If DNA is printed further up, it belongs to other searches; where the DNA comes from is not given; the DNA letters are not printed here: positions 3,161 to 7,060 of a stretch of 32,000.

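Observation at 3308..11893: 2861-aa surface protein with an integrin-like layout (multi-propeller ectodomain, FN3 stalk, single TM, acidic tail)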

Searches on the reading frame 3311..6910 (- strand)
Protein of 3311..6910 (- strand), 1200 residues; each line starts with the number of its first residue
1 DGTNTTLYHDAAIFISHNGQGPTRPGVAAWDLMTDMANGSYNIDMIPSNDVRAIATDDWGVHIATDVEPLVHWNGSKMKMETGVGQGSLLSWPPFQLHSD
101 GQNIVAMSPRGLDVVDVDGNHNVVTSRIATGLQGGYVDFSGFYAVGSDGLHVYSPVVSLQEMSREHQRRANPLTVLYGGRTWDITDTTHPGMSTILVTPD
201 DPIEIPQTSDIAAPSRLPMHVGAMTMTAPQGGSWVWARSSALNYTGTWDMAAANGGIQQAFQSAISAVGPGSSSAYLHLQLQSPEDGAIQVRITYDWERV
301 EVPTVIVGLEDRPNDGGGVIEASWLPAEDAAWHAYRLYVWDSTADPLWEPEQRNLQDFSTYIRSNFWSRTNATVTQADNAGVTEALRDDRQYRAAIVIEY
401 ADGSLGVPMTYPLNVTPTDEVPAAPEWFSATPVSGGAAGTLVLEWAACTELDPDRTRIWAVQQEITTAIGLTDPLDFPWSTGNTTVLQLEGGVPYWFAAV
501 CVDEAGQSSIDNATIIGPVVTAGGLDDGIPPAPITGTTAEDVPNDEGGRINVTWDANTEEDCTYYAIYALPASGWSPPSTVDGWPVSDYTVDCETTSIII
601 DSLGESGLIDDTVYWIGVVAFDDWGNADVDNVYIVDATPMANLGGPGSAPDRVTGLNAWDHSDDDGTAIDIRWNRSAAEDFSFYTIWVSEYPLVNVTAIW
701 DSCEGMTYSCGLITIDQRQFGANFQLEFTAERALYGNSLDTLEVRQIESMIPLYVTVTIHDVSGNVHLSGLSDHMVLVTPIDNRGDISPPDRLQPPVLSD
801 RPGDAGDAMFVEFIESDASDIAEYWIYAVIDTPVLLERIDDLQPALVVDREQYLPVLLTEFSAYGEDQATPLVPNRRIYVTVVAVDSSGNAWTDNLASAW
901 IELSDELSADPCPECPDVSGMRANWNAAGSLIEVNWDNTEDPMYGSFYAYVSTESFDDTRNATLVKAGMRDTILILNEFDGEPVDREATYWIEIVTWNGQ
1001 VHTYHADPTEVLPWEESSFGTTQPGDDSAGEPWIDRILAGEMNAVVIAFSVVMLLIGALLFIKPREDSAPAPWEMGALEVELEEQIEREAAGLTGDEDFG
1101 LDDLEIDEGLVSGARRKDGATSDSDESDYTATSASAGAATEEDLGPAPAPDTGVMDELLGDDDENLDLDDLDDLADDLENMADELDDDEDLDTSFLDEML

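Call 62: search_protein_representatives(protein=window:3311-6910:-)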
Query: 1200 residues. Proteins with E-value up to 0.001 (for the whole library): 286; up to 1e-10: 164; up to 1e-30: 56. The best 150 are listed.
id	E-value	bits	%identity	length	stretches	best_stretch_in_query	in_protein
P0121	0.0e+00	1535.1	58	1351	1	1-1200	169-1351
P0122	0.0e+00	1249.6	51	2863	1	2-1200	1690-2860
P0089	2.1e-261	887.0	43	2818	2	10-1082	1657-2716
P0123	1.3e-237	808.2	80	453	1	750-1200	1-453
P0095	4.7e-232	789.8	40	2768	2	2-1067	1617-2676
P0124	2.1e-222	757.8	39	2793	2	6-1178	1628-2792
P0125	2.1e-185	635.3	38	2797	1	11-1064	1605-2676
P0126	3.3e-180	618.1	37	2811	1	14-1074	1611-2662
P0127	2.3e-164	565.6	35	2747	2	12-1065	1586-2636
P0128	5.9e-163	560.9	35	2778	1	13-1060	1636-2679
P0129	5.7e-160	551.0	33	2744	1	11-1116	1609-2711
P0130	1.6e-145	503.2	34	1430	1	5-1041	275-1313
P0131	1.2e-144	500.3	34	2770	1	12-979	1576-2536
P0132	2.7e-137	475.9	46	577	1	599-1199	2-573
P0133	1.3e-131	457.1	34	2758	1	13-962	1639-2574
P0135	1.7e-122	426.9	32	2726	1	11-1015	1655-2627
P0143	1.3e-50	188.8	32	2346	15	407-591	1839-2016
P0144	1.7e-48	181.7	31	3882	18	390-595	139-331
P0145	7.0e-47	176.4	36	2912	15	418-691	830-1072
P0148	2.8e-43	164.5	40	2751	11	488-572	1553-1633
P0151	1.1e-41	159.2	34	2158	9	521-684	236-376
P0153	4.3e-39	150.6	34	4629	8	420-568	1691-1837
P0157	1.7e-37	145.3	37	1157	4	517-696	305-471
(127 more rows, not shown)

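Call 63: search_protein_families(library=pfam, proteins=[P0143, P0144, P0145], max_evalue=0.001)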
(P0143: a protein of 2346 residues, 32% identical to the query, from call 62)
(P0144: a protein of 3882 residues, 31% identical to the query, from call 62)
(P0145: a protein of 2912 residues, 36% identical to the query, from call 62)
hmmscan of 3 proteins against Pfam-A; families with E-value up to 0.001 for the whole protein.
P0143 (2346 aa): 10 families
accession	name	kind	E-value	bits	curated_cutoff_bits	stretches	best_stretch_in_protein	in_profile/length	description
PF00041.27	fn3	-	8.4e-92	302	25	9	372-445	12-81/84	Fibronectin type III domain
PF18911.6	PKD_4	-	8.3e-19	67.9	27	1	168-250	2-82/85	PKD domain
PF00801.26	PKD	-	4.7e-13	49.4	23.5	1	180-252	11-80/80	PKD domain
PF16323.11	DUF4959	-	2.3e-09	38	32.9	0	1249-1315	30-98/106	Domain of unknown function (DUF4959)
PF25788.1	Ig_Rha78A_N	-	1e-07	32.6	27.4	0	2270-2338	21-96/105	Rha78A-like, N-terminal immunoglobulin domain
PF16794.11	fn3_4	-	6.8e-07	29.6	27.1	0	1564-1604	55-99/103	Fibronectin-III type domain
PF10179.15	NDNF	-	9.3e-07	29.4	27.3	0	1900-1942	78-120/127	Neuron-derived neurotrophic factor, first Fn(III) domain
PF22352.2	K319L-like_PKD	-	1.9e-06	28.2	27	1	184-251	12-82/84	K319L-like, PKD domain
PF21910.2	GH85_C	-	2.7e-06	28.2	27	0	1348-1385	18-53/95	GH85 endohexosaminidases, C-terminal domain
PF25059.1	FN3_DSCAM-DSCAML_C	-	0.00013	22.7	39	0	2104-2137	40-73/89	DSCAM/DSCAML C-terminal Fn3-like domain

P0144 (3882 aa): 2 families
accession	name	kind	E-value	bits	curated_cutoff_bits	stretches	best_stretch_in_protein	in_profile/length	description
PF00041.27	fn3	-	1.3e-25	89.9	25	0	2581-2654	12-79/84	Fibronectin type III domain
PF25788.1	Ig_Rha78A_N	-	0.00019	22.1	27.4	0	886-953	20-92/105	Rha78A-like, N-terminal immunoglobulin domain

P0145 (2912 aa): 12 families
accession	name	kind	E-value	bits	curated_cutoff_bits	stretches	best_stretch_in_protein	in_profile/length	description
PF00041.27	fn3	-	1e-84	279.2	25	6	1417-1483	11-74/84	Fibronectin type III domain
PF18370.7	RGI_lyase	-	2.2e-27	95.7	27.8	1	1876-1939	17-78/86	Rhamnogalacturonan I lyases beta-sheet domain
PF18911.6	PKD_4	-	3.8e-21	75.4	27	2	252-334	2-81/85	PKD domain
PF00801.26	PKD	-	5.2e-13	49.2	23.5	2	260-333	7-76/80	PKD domain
PF25788.1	Ig_Rha78A_N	-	1.4e-10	41.8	27.4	0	2067-2135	20-96/105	Rha78A-like, N-terminal immunoglobulin domain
PF16323.11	DUF4959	-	3.2e-10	40.7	32.9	0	937-1019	18-99/106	Domain of unknown function (DUF4959)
PF21910.2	GH85_C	-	8.6e-09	36.2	27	0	1697-1716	18-37/95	GH85 endohexosaminidases, C-terminal domain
PF22352.2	K319L-like_PKD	-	5.4e-08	33.2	27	1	176-247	13-84/84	K319L-like, PKD domain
PF16389.11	DUF4998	-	5e-07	29.9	29.1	0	1324-1472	35-184/199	Domain of unknown function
PF16655.11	PhoD_N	-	1e-05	26.4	30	0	114-139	58-81/90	PhoD-like phosphatase, N-terminal domain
PF13779.11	DUF4175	-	9.8e-05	21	27.3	1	221-340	298-393/825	Domain of unknown function (DUF4175)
PF16656.11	Pur_ac_phosph_N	-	0.00017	22.5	30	1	73-145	12-87/93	Purple acid Phosphatase, N-terminal domain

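Call 64: list_cluster_members(proteins=[P0143, P0144, P0145, P0148, P0151, P0153, P0157, P0135, P0001])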
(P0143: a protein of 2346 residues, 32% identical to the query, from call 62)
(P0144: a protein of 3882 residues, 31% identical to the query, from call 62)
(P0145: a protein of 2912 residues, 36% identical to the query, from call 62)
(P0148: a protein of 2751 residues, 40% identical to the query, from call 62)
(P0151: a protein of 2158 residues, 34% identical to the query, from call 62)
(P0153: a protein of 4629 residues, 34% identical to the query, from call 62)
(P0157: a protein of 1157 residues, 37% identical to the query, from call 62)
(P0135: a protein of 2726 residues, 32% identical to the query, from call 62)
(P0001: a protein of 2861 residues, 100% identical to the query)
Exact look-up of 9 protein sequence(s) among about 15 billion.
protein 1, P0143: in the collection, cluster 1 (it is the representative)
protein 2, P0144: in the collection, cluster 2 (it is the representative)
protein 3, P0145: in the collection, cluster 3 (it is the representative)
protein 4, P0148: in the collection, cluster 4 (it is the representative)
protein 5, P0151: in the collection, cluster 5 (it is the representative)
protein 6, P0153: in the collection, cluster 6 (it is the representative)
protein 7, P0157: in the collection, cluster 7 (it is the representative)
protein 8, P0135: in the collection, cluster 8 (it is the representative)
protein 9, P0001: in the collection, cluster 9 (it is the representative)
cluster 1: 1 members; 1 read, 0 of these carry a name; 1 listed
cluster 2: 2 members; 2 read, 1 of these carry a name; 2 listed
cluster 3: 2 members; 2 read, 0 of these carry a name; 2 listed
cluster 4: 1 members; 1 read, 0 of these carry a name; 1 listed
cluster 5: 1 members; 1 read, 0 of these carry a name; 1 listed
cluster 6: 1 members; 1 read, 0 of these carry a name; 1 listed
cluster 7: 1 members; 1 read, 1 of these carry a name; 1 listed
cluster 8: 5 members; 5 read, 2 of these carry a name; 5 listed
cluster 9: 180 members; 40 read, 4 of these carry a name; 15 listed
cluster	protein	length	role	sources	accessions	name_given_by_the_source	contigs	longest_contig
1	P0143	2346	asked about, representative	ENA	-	-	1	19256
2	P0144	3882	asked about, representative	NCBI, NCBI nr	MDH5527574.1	MAG: hypothetical protein OEY97_09740 [Nitrospirota bacterium] | hypothetical protein [Nitrospirota bacterium]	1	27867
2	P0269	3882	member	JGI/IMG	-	-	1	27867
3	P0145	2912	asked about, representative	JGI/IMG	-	-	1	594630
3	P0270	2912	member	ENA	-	-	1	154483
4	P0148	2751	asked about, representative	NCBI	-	-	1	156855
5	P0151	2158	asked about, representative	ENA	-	-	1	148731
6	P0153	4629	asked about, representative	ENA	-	-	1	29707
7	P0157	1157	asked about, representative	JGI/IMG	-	hypothetical protein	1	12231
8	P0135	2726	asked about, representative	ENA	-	-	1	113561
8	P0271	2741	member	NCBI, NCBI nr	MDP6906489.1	MAG: hypothetical protein QF440_03635 [Candidatus Thalassarchaeaceae archaeon] | hypothetical protein [Candidatus Thalassarchaeaceae archaeon]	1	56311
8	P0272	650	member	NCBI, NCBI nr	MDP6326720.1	MAG: hypothetical protein QGI36_06500, partial [Candidatus Thalassarchaeaceae archaeon] | hypothetical protein [Candidatus Thalassarchaeaceae archaeon]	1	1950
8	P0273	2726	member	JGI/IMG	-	-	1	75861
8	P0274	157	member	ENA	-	-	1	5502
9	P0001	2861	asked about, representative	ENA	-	-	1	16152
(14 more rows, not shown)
